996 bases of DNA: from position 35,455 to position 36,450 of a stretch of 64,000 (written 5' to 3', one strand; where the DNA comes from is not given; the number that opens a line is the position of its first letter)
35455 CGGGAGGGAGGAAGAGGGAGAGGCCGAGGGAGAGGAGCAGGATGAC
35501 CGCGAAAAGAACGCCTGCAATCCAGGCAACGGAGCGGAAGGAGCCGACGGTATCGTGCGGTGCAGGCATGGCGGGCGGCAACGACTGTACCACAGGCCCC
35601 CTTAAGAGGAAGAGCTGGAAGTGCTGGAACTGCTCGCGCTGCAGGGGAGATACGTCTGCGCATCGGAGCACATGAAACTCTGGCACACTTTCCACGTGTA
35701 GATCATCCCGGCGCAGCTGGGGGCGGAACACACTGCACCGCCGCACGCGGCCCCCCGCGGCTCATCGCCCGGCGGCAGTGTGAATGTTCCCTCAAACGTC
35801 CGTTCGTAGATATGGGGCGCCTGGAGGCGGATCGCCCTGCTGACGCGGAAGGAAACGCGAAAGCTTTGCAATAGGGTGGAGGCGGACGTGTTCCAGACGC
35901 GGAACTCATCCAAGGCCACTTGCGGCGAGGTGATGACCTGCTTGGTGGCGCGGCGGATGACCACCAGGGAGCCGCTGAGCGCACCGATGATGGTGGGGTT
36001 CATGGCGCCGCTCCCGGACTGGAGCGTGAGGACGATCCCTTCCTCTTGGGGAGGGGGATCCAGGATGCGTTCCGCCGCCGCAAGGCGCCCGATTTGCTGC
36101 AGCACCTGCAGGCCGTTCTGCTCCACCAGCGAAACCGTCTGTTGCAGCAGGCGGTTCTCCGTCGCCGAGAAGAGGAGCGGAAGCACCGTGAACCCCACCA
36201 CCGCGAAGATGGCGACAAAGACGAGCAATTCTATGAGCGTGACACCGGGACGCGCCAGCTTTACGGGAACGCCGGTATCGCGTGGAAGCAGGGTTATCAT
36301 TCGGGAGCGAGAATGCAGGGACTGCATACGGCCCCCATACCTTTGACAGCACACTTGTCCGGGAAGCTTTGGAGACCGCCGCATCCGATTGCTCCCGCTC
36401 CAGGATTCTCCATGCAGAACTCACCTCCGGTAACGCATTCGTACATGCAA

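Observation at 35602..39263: Tandem paralogous pseudopilins: a 232-aa form and a 988-aa form with a ~750-aa Cys-rich modular extension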

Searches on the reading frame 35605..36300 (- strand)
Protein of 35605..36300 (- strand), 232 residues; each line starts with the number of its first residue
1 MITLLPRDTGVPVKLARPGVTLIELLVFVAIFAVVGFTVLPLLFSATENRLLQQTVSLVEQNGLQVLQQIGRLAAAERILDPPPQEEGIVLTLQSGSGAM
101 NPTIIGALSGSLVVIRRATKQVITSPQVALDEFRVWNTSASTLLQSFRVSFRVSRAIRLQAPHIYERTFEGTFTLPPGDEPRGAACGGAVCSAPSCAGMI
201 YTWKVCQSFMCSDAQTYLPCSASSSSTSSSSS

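Call 6: search_protein_families(library=pfam, proteins=[window:35605-36300:-], max_evalue=0.01)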
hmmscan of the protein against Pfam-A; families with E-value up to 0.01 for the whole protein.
window:35605-36300:- (232 aa): 1 family
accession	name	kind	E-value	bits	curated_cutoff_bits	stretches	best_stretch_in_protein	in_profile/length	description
PF07963.17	N_methyl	-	0.0016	18.4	21.2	1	19-36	6-23/27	Prokaryotic N-terminal methylation motif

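Call 8: search_protein_families(library=ncbifam, proteins=[window:35605-36300:-], max_evalue=1)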
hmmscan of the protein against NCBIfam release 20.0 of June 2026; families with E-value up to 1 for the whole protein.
window:35605-36300:- (232 aa): 4 families
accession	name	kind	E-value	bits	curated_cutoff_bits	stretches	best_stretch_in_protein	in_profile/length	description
TIGR01707.1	gspI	equivalog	0.0035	17.8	44.35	1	19-49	1-31/101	type II secretion system minor pseudopilin GspI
NF041013.1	T4P_ComGE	equivalog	0.05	13.7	49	1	19-50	5-36/83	competence type IV pilus minor pilin ComGE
TIGR02532.1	IV_pilin_GFxxxE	domain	0.13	12.2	16.3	1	19-35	3-19/24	prepilin-type N-terminal cleavage/methylation domain-containing protein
TIGR01711.1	gspJ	equivalog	0.15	11.8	64.85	1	19-39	2-22/192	type II secretion system minor pseudopilin GspJ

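Call 16: find_homologous_proteins(query=window:35605-36300:-, max_evalue=0.001)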
Query window:35605-36300:- (232 aa): 136 proteins with E <= 0.001 among 2392 candidates; the best 120 are listed.
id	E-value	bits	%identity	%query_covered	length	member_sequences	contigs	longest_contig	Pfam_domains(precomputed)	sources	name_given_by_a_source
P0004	7.8e-145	498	100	100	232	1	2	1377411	-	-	-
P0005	5.6e-119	413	85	89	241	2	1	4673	-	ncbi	ncbi:MAG: hypothetical protein AAB728_02845 [Patescibacteria group bacterium]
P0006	1.5e-95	337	72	88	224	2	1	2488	-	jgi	-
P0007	5.8e-70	253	60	89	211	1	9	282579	-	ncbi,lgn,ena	-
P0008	2.5e-63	232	57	88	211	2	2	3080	-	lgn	-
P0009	1.4e-62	229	56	91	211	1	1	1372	-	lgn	-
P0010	1.1e-61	226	53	88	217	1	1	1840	-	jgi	jgi:Tfp pilus assembly protein PilW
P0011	2.6e-61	225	53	95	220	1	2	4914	-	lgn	-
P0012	3.1e-60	221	59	88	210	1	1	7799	-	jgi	jgi:type II secretory pathway pseudopilin PulG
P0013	4.0e-60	221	56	87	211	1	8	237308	PF07963.18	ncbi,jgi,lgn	-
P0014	6.5e-60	220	55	88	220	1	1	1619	-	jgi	jgi:type II secretory pathway pseudopilin PulG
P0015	1.7e-59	219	56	90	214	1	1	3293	-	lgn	-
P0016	2.1e-59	219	51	88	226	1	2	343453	-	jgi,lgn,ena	-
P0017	4.2e-59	218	55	88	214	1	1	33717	-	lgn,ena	-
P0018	1.1e-58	216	55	88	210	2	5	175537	-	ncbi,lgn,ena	-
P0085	7.0e-53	197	52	88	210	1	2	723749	-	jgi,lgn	jgi:type II secretory pathway pseudopilin PulG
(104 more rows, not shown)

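Call 26: search_protein_representatives(alignment_id=A1)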
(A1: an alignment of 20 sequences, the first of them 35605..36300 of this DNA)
Query: 20 sequences, 214 profile positions. Proteins with E-value up to 0.001 (for the whole library): 3077; up to 1e-10: 756; up to 1e-30: 64. The best 150 are listed.
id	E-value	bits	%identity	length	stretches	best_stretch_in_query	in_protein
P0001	5.7e-90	317.0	-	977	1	1-213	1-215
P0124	3.3e-77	275.3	-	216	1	7-214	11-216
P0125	4.9e-76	271.4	-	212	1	7-214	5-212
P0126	2.5e-73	262.6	-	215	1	9-214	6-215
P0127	4.6e-72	258.4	-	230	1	4-212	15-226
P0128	2.7e-71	256.0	-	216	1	9-208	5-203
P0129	5.1e-71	255.0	-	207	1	7-213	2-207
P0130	1.8e-68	246.7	-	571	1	8-213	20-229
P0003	3.8e-68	245.6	-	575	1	10-214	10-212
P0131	1.6e-67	243.6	-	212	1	6-214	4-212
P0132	1.8e-65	236.9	-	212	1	8-214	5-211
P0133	2.2e-65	236.6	-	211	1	8-214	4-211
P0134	4.8e-65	235.5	-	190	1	23-213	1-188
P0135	8.0e-65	234.8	-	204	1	9-213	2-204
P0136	8.1e-64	231.5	-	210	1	8-213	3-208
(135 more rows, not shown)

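Call 47: search_solved_structures(query=A1, max_evalue=10, show_alignments=2)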
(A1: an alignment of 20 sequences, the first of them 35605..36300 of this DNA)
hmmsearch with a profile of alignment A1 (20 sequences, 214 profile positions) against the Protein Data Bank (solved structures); distinct sequences matched with E-value up to 10: 18.
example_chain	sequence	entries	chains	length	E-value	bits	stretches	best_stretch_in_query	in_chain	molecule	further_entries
7tgg_A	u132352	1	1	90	0.00032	23.6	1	7-37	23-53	Geopilin domain 1 protein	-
9egp_A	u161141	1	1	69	0.00047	23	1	8-38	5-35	Geopilin domain 1 protein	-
9laa_A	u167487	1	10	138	0.0023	20.8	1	4-36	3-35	Type IV pilin protein PilA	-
6xxd_A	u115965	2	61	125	0.021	17.7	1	14-43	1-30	PilA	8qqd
2m7g_A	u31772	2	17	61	0.076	15.8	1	14-39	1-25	Geopilin domain 1 protein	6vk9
9lab_B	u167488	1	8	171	0.15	14.9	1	10-36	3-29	MSHA major pilin subunit MshA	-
8pfb_G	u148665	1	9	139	0.27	14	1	14-43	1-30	Type IV pilin PilE1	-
2hi2_A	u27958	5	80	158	0.41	13.5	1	14-39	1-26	Fimbrial protein | PilA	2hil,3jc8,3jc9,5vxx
1ay2_A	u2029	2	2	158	0.41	13.5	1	14-39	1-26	TYPE 4 PILIN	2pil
5kua_A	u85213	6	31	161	0.44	13.3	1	14-38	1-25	pilin | Neisseria meningitidis PilE variant SB-GATDH | Neisseria meningitidis PilE, SB-DATDH variant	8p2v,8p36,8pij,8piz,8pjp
8p3b_A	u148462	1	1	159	0.46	13.3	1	14-38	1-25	Fimbrial protein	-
9xnc_G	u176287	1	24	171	1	12.1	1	13-36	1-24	Bacteria pilus (like)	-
5wda_A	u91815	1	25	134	1.2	12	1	14-51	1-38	General secretion pathway protein G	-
8tum_e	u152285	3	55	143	1.2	11.9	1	14-35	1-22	Type IV major pilin protein PilA | Pilin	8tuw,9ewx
8tj2_C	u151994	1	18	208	1.3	11.8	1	14-37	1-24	Type IV major pilin protein PilA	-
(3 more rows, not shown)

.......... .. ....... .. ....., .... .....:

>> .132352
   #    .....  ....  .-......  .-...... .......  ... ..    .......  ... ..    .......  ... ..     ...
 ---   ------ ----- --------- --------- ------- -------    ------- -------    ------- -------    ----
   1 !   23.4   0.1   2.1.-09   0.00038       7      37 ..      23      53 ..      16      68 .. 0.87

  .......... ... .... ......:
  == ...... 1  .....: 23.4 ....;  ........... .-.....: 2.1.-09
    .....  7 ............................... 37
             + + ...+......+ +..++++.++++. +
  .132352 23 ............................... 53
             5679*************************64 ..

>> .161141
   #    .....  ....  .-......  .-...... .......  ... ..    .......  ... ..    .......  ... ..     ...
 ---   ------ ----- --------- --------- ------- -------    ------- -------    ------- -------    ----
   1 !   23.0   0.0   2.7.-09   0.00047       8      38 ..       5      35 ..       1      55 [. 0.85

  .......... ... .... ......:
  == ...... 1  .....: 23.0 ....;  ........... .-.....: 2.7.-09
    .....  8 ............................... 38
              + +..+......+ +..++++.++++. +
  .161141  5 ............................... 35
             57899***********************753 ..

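Call 51: find_encoding_contigs(protein=P0007, flank=10000, max_places=1)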
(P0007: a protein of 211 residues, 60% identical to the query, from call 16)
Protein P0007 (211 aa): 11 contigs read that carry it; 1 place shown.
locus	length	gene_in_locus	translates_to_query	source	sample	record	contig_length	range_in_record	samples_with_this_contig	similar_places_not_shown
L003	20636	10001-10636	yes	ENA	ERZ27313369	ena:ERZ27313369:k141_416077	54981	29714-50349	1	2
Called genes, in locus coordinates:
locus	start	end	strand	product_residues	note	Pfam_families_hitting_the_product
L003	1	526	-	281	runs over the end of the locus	-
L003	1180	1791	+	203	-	-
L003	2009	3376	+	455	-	PF07963:N_methyl (weak)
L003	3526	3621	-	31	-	-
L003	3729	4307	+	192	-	-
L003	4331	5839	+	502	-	-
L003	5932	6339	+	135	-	-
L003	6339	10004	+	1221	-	PF13948:DUF4215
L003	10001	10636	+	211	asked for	-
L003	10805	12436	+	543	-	PF13948:DUF4215 (weak)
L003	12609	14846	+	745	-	PF02743:dCache_1 (weak), PF00989:PAS, PF13188:PAS_8 (weak), PF08448:PAS_4, PF13426:PAS_9, PF00512:HisKA, PF02518:HATPase_c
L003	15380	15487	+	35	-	-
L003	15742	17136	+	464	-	PF02397:Bac_transf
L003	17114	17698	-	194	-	-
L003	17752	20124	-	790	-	PF00929:RNase_T, PF13307:Helicase_C_2 (faint)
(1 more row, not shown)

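Call 52: find_encoding_contigs(protein=P0085, flank=10000, max_places=1)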
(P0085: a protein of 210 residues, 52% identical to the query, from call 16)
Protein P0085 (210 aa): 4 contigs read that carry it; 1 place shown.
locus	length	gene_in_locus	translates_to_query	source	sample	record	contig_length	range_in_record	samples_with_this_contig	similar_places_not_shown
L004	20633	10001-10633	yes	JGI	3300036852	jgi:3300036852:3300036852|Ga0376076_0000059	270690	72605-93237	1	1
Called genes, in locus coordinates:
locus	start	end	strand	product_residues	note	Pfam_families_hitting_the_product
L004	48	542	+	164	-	PF01668:SmpB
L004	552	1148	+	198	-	PF21176:RecR_HhH, PF13662:Toprim_4, PF01751:Toprim, PF21175:RecR_C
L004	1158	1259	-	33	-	-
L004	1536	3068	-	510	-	PF02142:MGS, PF01808:AICARFT_IMPCHas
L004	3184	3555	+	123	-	PF00072:Response_reg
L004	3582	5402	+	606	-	PF05157:MshEN, PF00437:T2SSE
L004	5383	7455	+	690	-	PF00482:T2SSF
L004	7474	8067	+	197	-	-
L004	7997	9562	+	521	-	PF08309:LVIVD (weak)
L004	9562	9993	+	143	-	-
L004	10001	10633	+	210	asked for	-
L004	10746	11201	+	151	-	PF07963:N_methyl (weak)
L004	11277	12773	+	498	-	PF00989:PAS, PF08448:PAS_4, PF13188:PAS_8, PF13426:PAS_9, PF00512:HisKA, PF02518:HATPase_c, PF13581:HATPase_c_2 (weak)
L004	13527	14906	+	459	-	PF02397:Bac_transf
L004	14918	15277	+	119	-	-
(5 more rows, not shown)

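Call 53: predict_structure(alignment_id=A4)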
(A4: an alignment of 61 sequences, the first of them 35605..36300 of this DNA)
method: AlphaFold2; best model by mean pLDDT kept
length: 232 residues; sequences in the alignment: 61
mean_pLDDT: 88.8   pTM: 0.78
mean pLDDT of the five models: 88.8, 88.6, 88.1, 87.8, 87.5
residues with pLDDT >= 90: 167; 70-90: 30; 50-70: 31; < 50: 4
segments of 3 or more residues with pLDDT < 50: 224-226
pLDDT, mean of each block of 10 residues (from residue 1): 61 74 96 97 95 97 98 91 95 79 95 96 96 96 94 96 97 86 71 93 93 95 58 69
secondary structure, 60 per line:
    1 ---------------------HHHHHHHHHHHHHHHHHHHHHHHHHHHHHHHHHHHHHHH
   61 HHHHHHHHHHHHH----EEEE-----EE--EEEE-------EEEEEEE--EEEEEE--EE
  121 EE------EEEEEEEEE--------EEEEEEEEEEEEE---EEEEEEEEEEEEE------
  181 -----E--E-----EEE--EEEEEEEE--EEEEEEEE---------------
elements in order: H22-73 E78-81 E91-94 E102-108 E111-116 E119-122 E129-137 E146-158 E162-174 E195-197 E200-207 E210-217

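Call 56: fold_search(model_id=the predicted structure, library=pdb)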
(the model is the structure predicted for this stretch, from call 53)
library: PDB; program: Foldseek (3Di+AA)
matches with E <= 10: 628; with E <= 0.001: 0
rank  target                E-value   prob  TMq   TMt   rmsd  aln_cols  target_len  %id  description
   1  8y3n_A                5.1e-02  0.51  0.16  0.28  12.7       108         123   11  The self-assembled nanotube of CPC46A/Q70C (released 2024-11-06)
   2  2qux_D                5.1e-02  0.18  0.12  0.20  11.3        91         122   10  PP7 coat protein dimer in complex with RNA hairpin (released 2007-12-18)
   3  2qux_A                5.6e-02  0.14  0.12  0.18  11.4        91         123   11  PP7 coat protein dimer in complex with RNA hairpin (released 2007-12-18)
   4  6yfq_AA               7.4e-02  0.15  0.14  0.20  12.1       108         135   15  Virus-like particle of bacteriophage NT-214 (released 2020-09-02)
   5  2qux_Q                7.4e-02  0.14  0.12  0.20  10.6        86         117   13  PP7 coat protein dimer in complex with RNA hairpin (released 2007-12-18)
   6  2qux_B                8.2e-02  0.15  0.13  0.20  11.1        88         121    9  PP7 coat protein dimer in complex with RNA hairpin (released 2007-12-18)
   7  2qux_K                1.5e-01  0.11  0.12  0.19  11.0        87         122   10  PP7 coat protein dimer in complex with RNA hairpin (released 2007-12-18)
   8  2qud_A                1.5e-01  0.11  0.12  0.19  11.6        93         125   12  PP7 Coat Protein Dimer (released 2007-12-18)
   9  8w5r_A                1.9e-01  0.20  0.16  0.24  11.0       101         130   13  Cryo-EM structure of Qb-Ab53 (released 2025-02-26)
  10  5kou_B                1.9e-01  0.09  0.13  0.13  19.1       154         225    8  Crystal structure of the human astrovirus 2 capsid protein spike domain at 1.87-A resolution (released 2016-11-09)
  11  8w5t_B                2.0e-01  0.10  0.13  0.19  10.1        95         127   10  Cryo-EM structure of Qb-Ab57 (released 2025-02-26)
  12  9oc6_A                2.2e-01  0.18  0.16  0.18  16.6       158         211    9  Crystal structure of receptor FcRn bound to Human Astrovirus 6 spike (released 2025-11-19)
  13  2bny_A                2.2e-01  0.09  0.13  0.19  11.5        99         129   11  MS2 (N87A mutant) - RNA hairpin complex (released 2006-03-22)
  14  9cn2_A                2.4e-01  0.09  0.14  0.15  19.5       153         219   10  Human astrovirus 2 spike bound to neutralizing scFv 4B6 (released 2024-12-25)
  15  9oh5_A                2.4e-01  0.09  0.14  0.13  17.3       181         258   10  Cryo-EM structure of the assembled MS2 CPM58 VLP (released 2025-11-05)
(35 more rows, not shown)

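Call 60: find_related_loci(query=A1, collection=genome_contigs, flank=6000)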
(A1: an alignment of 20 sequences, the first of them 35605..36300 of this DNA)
Query A1 (232 aa) in genome_contigs; peptide patterns used: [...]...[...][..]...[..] (x = any residue, [..] = any of these).
112 stretches matched a pattern; 42 encode a relative of the query (tblastn E <= 1e-3); 42 distinct loci.
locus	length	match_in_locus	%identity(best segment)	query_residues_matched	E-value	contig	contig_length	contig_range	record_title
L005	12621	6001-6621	85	14-220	1e-119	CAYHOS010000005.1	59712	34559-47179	MAG TPA_asm: uncultured Candidatus Peribacteria bacterium isolate ERP119705_co14_291 genome assembly, contig: NODE_248_l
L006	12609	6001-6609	60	15-220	5e-75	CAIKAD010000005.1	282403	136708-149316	uncultured Candidatus Peregrinibacteria bacterium isolate LaPlata_bin-1026 genome assembly, contig: bin-1026:5/5, whole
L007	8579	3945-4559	58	16-221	2e-67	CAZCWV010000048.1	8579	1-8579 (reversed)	MAG TPA_asm: uncultured Candidatus Peribacteria bacterium isolate SRP062349_co5_165 genome assembly, contig: NODE_4253_l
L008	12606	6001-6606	56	19-220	6e-67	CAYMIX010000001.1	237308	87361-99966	MAG TPA_asm: uncultured Candidatus Peribacteria bacterium isolate SRP342105_co1_435 genome assembly, contig: NODE_44_len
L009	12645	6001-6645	55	4-220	1e-66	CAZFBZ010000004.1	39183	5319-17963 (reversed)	MAG TPA_asm: uncultured Candidatus Peribacteria bacterium isolate SRP342105_co2_218 genome assembly, contig: NODE_979_le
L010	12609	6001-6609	55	17-220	7e-66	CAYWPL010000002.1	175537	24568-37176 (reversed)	MAG TPA_asm: uncultured Candidatus Peribacteria bacterium isolate SRP192515_co2_160 genome assembly, contig: NODE_47_len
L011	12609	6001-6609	56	17-220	7e-66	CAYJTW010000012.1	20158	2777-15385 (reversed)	MAG TPA_asm: uncultured Candidatus Peribacteria bacterium isolate ERP125453_co1_133 genome assembly, contig: NODE_2602_l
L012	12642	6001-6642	54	5-220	1e-65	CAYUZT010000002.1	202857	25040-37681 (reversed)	MAG TPA_asm: uncultured Candidatus Peribacteria bacterium isolate SRP178908_co1_310 genome assembly, contig: NODE_11_len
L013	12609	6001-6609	53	17-220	4e-64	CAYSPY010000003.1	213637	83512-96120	MAG TPA_asm: uncultured Candidatus Peribacteria bacterium isolate SRP292972_co1_90 genome assembly, contig: NODE_84_leng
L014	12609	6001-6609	52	17-220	5e-64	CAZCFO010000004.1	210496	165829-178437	MAG TPA_asm: uncultured Candidatus Peribacteria bacterium isolate SRP292972_co3_91 genome assembly, contig: NODE_89_leng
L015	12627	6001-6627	52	11-220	1e-63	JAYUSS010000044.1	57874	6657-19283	MAG: Candidatus Peregrinibacteria bacterium isolate GL117_UP_metabinner_13 GL117_UP_metabinner_13_43, whole genome shotg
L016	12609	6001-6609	55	17-220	4e-63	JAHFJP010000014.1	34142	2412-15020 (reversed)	MAG: Candidatus Peribacteria bacterium isolate nzgw389 NODE_1282_length_34143_cov_12.418465, whole genome shotgun sequen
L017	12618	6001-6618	51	14-220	6e-62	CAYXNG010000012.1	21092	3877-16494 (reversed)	MAG TPA_asm: uncultured Candidatus Peribacteria bacterium isolate SRP329715_co2_371 genome assembly, contig: NODE_4962_l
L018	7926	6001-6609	51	17-220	2e-61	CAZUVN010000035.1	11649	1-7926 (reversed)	MAG TPA_asm: uncultured Candidatus Peribacteria bacterium isolate SRP329715_co2_80 genome assembly, contig: NODE_10180_l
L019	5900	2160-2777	51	13-221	2e-61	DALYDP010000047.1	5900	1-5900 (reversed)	MAG TPA_asm: Candidatus Peribacteraceae bacterium isolate CTOTU14230 NODE_3786_length_5900_cov_35.716510, whole genome s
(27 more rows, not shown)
